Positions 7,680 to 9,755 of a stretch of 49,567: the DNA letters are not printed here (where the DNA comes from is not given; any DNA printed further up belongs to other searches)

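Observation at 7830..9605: Receiver domain fused to the C-terminus of a DsrK/HdrD-type CCG iron-sulfur protein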

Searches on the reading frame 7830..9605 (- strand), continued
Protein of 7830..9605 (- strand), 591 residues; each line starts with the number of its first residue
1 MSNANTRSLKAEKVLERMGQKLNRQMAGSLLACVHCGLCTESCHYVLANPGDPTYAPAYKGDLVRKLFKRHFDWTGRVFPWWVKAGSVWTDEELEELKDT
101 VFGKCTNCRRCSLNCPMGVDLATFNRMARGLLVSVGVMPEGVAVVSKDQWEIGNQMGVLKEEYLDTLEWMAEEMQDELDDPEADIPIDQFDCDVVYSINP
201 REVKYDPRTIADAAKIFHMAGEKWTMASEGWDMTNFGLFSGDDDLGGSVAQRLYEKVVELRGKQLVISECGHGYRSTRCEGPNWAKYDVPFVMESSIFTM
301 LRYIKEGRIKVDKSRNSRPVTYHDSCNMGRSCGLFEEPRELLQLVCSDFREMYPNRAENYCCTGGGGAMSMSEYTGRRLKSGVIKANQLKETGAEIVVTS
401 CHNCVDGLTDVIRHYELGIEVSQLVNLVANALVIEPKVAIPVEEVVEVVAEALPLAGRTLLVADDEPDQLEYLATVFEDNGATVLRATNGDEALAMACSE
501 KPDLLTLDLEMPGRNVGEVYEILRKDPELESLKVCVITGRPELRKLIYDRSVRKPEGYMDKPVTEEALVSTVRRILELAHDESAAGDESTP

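Call 16: find_encoding_contigs(protein=P0118, flank=10000, max_places=2)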
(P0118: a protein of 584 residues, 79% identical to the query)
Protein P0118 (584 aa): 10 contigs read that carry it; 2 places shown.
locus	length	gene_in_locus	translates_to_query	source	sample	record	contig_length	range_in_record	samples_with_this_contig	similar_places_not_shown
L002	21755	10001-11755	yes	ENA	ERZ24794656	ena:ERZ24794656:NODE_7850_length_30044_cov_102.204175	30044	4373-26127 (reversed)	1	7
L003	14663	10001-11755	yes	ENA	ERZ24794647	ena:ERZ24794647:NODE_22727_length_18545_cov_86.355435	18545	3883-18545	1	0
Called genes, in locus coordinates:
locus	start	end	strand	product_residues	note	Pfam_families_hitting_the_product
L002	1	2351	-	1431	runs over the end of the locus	PF13385:Laminin_G_3, PF02210:Laminin_G_2 (faint), PF13385:Laminin_G_3, PF18582:HZS_alpha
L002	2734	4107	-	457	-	-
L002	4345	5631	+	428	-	PF00579:tRNA-synt_1b, PF16714:TyrRSs_C (faint), PF22421:SYY_C-terminal, PF01479:S4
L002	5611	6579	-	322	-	PF02154:FliM, PF01052:FliMN_C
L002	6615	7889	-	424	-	PF00171:Aldedh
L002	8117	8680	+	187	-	PF13411:MerR_1, PF13591:MerR_2, PF00376:MerR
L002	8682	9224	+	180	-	PF01661:Macro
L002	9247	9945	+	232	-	-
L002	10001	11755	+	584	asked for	PF13187:Fer4_9 (faint), PF13183:Fer4_8, PF13534:Fer4_17, PF02754:CCG, PF00072:Response_reg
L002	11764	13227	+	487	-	PF08448:PAS_4, PF13426:PAS_9, PF08448:PAS_4, PF13426:PAS_9 (weak), PF02518:HATPase_c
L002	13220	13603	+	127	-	PF00072:Response_reg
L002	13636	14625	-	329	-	PF01073:3Beta_HSD, PF01370:Epimerase, PF02719:Polysacc_synt_2, PF04321:RmlD_sub_bind, PF07993:NAD_binding_4, PF16363:GDP_Man_Dehyd, PF02719:Polysacc_synt_2 (weak)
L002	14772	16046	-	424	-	PF05201:GlutR_N, PF01488:Shikimate_DH, PF03435:Sacchrp_dh_NADP (faint), PF03807:F420_oxidored (weak), PF00745:GlutR_dimer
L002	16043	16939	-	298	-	PF01578:Cytochrom_C_asm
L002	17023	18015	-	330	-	-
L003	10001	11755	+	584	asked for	PF13187:Fer4_9 (faint), PF13183:Fer4_8, PF13534:Fer4_17, PF02754:CCG, PF00072:Response_reg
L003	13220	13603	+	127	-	PF00072:Response_reg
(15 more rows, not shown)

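Call 19: find_encoding_contigs(protein=P0072, flank=10000, max_places=1)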
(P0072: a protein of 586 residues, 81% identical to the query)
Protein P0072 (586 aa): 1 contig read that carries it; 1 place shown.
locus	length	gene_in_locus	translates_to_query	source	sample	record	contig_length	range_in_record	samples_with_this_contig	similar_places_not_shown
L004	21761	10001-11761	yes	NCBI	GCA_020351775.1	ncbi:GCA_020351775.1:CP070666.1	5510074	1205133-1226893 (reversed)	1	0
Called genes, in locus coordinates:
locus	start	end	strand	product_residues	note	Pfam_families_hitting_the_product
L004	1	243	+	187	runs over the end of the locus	PF04140:ICMT, PF04191:PEMT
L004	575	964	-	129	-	PF05025:RbsD_FucU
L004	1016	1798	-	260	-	PF00106:adh_short, PF08659:KR, PF13561:adh_short_C2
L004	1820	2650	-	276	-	PF04909:Amidohydro_2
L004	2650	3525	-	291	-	PF01557:FAA_hydrolase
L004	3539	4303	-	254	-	PF00106:adh_short, PF01073:3Beta_HSD (weak), PF01370:Epimerase (faint), PF08659:KR, PF13561:adh_short_C2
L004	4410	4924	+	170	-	-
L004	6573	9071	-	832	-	PF07693:KAP_NTPase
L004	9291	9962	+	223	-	-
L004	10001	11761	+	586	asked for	PF13187:Fer4_9 (faint), PF13237:Fer4_10 (faint), PF12838:Fer4_7 (weak), PF13183:Fer4_8, PF13534:Fer4_17 (weak), PF02754:CCG, PF00072:Response_reg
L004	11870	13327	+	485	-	PF00989:PAS (faint), PF08448:PAS_4, PF13188:PAS_8 (faint), PF13426:PAS_9 (weak), PF13596:PAS_10 (faint), PF08448:PAS_4, PF13426:PAS_9, PF02518:HATPase_c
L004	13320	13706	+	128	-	PF00072:Response_reg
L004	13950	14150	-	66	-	PF07798:CCDC90-like (weak)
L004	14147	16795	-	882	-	PF12704:MacB_PCD, PF02687:FtsX, PF12704:MacB_PCD, PF02687:FtsX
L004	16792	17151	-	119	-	PF03551:PadR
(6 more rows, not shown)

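Call 20: find_encoding_contigs(protein=P0068, flank=10000, max_places=1)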
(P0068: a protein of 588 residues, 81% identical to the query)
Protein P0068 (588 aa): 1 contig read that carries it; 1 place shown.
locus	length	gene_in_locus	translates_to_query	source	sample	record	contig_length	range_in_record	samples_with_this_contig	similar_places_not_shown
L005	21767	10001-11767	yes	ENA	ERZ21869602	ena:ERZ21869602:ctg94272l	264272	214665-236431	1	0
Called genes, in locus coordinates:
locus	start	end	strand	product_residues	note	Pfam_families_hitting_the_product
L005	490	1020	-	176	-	-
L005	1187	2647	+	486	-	PF03062:MBOAT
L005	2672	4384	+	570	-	PF16822:ALGX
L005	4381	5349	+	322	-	PF03781:FGE-sulfatase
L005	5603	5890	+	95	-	PF01545:Cation_efflux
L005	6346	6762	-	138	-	PF03781:FGE-sulfatase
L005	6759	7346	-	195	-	PF03781:FGE-sulfatase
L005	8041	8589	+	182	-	PF00376:MerR, PF13411:MerR_1, PF13591:MerR_2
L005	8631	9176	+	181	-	PF01661:Macro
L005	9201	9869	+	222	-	-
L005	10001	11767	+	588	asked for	PF13183:Fer4_8, PF13534:Fer4_17, PF02754:CCG, PF00072:Response_reg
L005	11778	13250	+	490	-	PF00989:PAS (faint), PF08448:PAS_4, PF13426:PAS_9 (weak), PF08448:PAS_4, PF13426:PAS_9 (weak), PF02518:HATPase_c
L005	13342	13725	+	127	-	PF00072:Response_reg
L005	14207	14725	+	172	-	PF00376:MerR, PF13411:MerR_1, PF13591:MerR_2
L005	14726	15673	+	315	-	-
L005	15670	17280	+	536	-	PF13187:Fer4_9 (faint), PF13183:Fer4_8, PF13534:Fer4_17 (weak), PF02754:CCG (weak)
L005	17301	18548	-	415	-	PF00150:Cellulase (faint)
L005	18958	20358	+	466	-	PF13489:Methyltransf_23, PF01135:PCMT (weak), PF01209:Ubie_methyltran, PF13847:Methyltransf_31, PF08241:Methyltransf_11, PF08242:Methyltransf_12, PF13649:Methyltransf_25, PF01738:DLH, +6 more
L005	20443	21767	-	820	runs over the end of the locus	PF00989:PAS, PF13188:PAS_8, PF08448:PAS_4, PF13426:PAS_9, PF00512:HisKA, PF02518:HATPase_c, PF00072:Response_reg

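Call 29: search_protein_representatives(protein=window:7830-9605:-)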
Query: 591 residues. Proteins with E-value up to 0.001 (for the whole library): 84468; up to 1e-10: 6056; up to 1e-30: 243. The best 150 are listed.
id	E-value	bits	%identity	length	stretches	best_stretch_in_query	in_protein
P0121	5.6e-189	645.8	51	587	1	11-577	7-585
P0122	1.0e-147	509.6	69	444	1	117-439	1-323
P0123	6.9e-144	496.9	76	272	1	5-273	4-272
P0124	5.3e-135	467.6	70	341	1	226-515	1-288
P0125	2.2e-118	412.7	69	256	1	128-382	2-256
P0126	3.2e-118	412.1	62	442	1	13-288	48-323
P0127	4.9e-117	408.2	43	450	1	18-437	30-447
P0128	7.3e-117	407.7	77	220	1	2-218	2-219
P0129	3.4e-116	405.5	75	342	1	22-246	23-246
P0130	3.2e-113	395.6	43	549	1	20-440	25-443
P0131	1.2e-107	377.3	74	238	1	219-438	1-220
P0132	9.1e-106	371.0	58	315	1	117-427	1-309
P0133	5.3e-102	358.6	71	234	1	352-580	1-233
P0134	4.7e-101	355.5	58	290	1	293-579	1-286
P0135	1.9e-100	353.5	62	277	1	11-237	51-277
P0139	2.8e-90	319.9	39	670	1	19-432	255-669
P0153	5.6e-74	266.0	35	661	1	10-433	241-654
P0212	3.1e-47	177.7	49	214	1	371-577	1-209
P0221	3.6e-46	174.2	38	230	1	352-578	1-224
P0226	1.9e-45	171.8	38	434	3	457-586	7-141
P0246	1.3e-41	159.2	45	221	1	369-578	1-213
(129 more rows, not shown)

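Call 30: search_protein_families(library=pfam, proteins=[P0121, P0130, P0127, P0221, P0246, P0212, P0139, P0153, P0226, P0134], max_evalue=0.0001)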
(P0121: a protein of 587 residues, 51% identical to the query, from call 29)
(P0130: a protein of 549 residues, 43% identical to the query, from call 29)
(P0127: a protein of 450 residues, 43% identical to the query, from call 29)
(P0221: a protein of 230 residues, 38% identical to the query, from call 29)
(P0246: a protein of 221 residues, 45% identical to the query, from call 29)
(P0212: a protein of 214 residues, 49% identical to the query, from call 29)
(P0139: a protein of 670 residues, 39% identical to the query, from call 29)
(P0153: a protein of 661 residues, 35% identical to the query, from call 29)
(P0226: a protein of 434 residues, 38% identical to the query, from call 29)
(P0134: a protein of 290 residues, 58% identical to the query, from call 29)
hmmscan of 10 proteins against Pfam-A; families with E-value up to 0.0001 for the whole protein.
P0121 (587 aa): 4 families
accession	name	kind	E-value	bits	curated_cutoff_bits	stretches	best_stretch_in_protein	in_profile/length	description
PF00072.30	Response_reg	-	1.2e-18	67.7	30.2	1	460-580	1-110/111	Response regulator receiver domain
PF02754.22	CCG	-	1.2e-13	51.4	20.6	1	315-399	1-80/85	Cysteine-rich domain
PF13183.11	Fer4_8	-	3.4e-11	44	27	1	26-114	2-68/68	4Fe-4S dicluster domain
PF13534.11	Fer4_17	-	3.4e-08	34.4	22.2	1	29-115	2-61/61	4Fe-4S dicluster domain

P0130 (549 aa): 4 families
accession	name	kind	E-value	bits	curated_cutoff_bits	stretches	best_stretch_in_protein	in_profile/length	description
PF04358.19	DsrC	-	1.8e-15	57.7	24.9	1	449-537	7-105/107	DsrC like protein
PF13183.11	Fer4_8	-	2.4e-10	41.2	27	1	36-123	3-68/68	4Fe-4S dicluster domain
PF02754.22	CCG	-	8.7e-10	39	20.6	1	323-411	1-84/85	Cysteine-rich domain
PF13534.11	Fer4_17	-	1.7e-08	35.3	22.2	1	38-124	2-61/61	4Fe-4S dicluster domain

P0127 (450 aa): 5 families
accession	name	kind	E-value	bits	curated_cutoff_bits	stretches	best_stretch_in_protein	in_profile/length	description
PF02754.22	CCG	-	5e-13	49.4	20.6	1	330-418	1-84/85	Cysteine-rich domain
PF13183.11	Fer4_8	-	5e-09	37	27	1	42-129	2-68/68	4Fe-4S dicluster domain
PF13534.11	Fer4_17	-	1.4e-06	29.2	22.2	1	44-129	1-60/61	4Fe-4S dicluster domain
PF12838.12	Fer4_7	-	2.4e-06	28.4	27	1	45-129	2-52/52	4Fe-4S dicluster domain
PF13187.11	Fer4_9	-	3.1e-05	24.4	27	0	37-56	34-48/52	4Fe-4S dicluster domain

P0221 (230 aa): 2 families
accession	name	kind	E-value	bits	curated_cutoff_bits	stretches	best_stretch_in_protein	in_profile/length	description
PF00072.30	Response_reg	-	2.3e-13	50.7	30.2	1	106-198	1-93/111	Response regulator receiver domain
PF02754.22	CCG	-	2.7e-05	24.6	20.6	1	4-54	35-81/85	Cysteine-rich domain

P0246 (221 aa): 1 family
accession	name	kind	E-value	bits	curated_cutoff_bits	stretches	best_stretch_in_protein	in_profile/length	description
PF00072.30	Response_reg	-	1.4e-22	80.4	30.2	1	95-204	1-107/111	Response regulator receiver domain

P0212 (214 aa): 1 family
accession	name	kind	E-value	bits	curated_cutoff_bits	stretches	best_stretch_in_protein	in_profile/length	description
PF00072.30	Response_reg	-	3.1e-18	66.4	30.2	1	85-200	1-106/111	Response regulator receiver domain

P0139 (670 aa): 6 families
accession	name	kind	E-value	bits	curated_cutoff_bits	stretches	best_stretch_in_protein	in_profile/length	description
PF02754.22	CCG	-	4.2e-14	52.9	20.6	1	557-646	2-85/85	Cysteine-rich domain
PF13183.11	Fer4_8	-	1.2e-11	45.4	27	1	265-353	1-68/68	4Fe-4S dicluster domain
PF13534.11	Fer4_17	-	8.9e-09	36.2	22.2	1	268-354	1-61/61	4Fe-4S dicluster domain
PF13187.11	Fer4_9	-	2.8e-06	27.7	27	0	256-280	24-48/52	4Fe-4S dicluster domain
PF00037.32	Fer4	-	2.8e-05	24.2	21.1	0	337-352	6-21/24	4Fe-4S binding domain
PF12838.12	Fer4_7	-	3.6e-05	24.6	27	1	269-353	2-52/52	4Fe-4S dicluster domain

P0153 (661 aa): 6 families
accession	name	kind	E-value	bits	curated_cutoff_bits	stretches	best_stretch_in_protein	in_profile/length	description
PF02754.22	CCG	-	1.3e-14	54.5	20.6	1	541-629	1-84/85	Cysteine-rich domain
PF02665.19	Nitrate_red_gam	-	4.7e-13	49.7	22.9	1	60-213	41-200/217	Nitrate reductase gamma subunit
PF13183.11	Fer4_8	-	7.1e-12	46.1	27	1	261-347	2-68/68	4Fe-4S dicluster domain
PF13534.11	Fer4_17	-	1.8e-08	35.2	22.2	1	264-348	2-61/61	4Fe-4S dicluster domain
PF13187.11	Fer4_9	-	2e-06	28.2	27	0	328-345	32-49/52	4Fe-4S dicluster domain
PF13237.11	Fer4_10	-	4.4e-06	27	25.5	0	332-354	8-22/53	4Fe-4S dicluster domain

P0226 (434 aa): 2 families
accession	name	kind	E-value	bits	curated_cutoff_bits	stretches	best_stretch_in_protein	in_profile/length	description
PF00072.30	Response_reg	-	2.5e-65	218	30.2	3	10-127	1-110/111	Response regulator receiver domain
PF02310.24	B12-binding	-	4.7e-05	23.6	32.1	0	198-281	18-105/121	B12 binding domain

P0134 (290 aa): 2 families
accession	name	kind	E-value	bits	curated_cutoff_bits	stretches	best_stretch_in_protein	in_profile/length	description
PF00072.30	Response_reg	-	6.5e-22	78.2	30.2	1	167-277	1-108/111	Response regulator receiver domain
PF02754.22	CCG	-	1e-10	42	20.6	1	28-112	1-80/85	Cysteine-rich domain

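Call 37: find_related_loci(query=A2, collection=genome_contigs, flank=10000)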
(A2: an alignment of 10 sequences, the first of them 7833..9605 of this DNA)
Query A2 (591 aa) in genome_contigs; peptide patterns used: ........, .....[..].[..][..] (x = any residue, [..] = any of these).
600 stretches matched a pattern (row limit reached: there are more); 429 encode a relative of the query (tblastn E <= 1e-3); the best 80 are kept; 80 distinct loci.
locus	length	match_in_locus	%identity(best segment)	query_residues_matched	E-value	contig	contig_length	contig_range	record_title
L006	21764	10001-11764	91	1-587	0e+0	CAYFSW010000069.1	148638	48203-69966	MAG TPA_asm: uncultured Gemmatimonadota bacterium isolate ERP108616_co1_161 genome assembly, contig: k119_2003887, whole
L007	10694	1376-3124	89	1-586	0e+0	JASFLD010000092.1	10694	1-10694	MAG: Gemmatimonadales bacterium isolate D0817M02metaG_sub_Bin_188 D0817M02metaG_FD_scaffold_2481_c1, whole genome shotgu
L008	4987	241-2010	89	1-589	0e+0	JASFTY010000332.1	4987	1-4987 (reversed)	MAG: Gemmatimonadales bacterium isolate D1103U20metaG_sub_Bin_457 D1103U20metaG_FD_scaffold_7101_c1, whole genome shotgu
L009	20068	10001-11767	83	1-590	0e+0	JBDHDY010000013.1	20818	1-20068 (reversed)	MAG: Gemmatimonadota bacterium isolate M8-44_Bin_129 M8-44_Bin_129_scaffold_9517, whole genome shotgun sequence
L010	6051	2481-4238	84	1-584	0e+0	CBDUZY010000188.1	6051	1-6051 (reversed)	MAG TPA_asm: uncultured bacterium isolate SRR22302364_concoct_124 genome assembly, contig: ERZ25073603.9665, whole genom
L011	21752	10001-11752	83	1-581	0e+0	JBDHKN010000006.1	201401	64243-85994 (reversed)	MAG: Gemmatimonadota bacterium isolate BHB10-38_Bin_27 BHB10-38_Bin_27_scaffold_458, whole genome shotgun sequence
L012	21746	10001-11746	83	1-580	0e+0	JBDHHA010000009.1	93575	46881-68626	MAG: Gemmatimonadota bacterium isolate M8-62_Bin_109 M8-62_Bin_109_scaffold_1088, whole genome shotgun sequence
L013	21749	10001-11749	81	1-582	0e+0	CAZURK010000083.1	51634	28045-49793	MAG TPA_asm: uncultured Pirellulaceae bacterium isolate SRP077602_co10_409 genome assembly, contig: NODE_1919_length_516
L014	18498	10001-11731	81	1-581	0e+0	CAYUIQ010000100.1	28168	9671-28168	MAG TPA_asm: uncultured Planctomycetaceae bacterium isolate SRP167671_co1_171 genome assembly, contig: NODE_1874_length_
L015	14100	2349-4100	81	1-581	0e+0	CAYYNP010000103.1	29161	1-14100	MAG TPA_asm: uncultured Planctomycetaceae bacterium isolate SRP077602_co5_509 genome assembly, contig: NODE_7919_length_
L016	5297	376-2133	79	1-583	0e+0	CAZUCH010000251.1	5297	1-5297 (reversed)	MAG TPA_asm: uncultured Planctomycetales bacterium isolate binchicken_co86_161 genome assembly, contig: NODE_8854_length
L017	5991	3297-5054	80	1-585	0e+0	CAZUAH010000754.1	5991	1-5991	MAG TPA_asm: uncultured Pirellulaceae bacterium isolate SRP077602_co5_269 genome assembly, contig: NODE_49896_length_599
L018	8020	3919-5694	80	1-583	0e+0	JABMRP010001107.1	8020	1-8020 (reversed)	MAG: Planctomycetota bacterium isolate bin.375 k141_5388223, whole genome shotgun sequence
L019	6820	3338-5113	80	1-579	0e+0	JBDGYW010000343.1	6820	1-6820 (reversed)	MAG: Gemmatimonadota bacterium isolate M3-38_Bin_161 M3-38_Bin_161_scaffold_72893, whole genome shotgun sequence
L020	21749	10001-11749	79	1-582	0e+0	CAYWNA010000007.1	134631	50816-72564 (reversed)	MAG TPA_asm: uncultured Pirellulaceae bacterium isolate binchicken_co65_467 genome assembly, contig: NODE_277_length_134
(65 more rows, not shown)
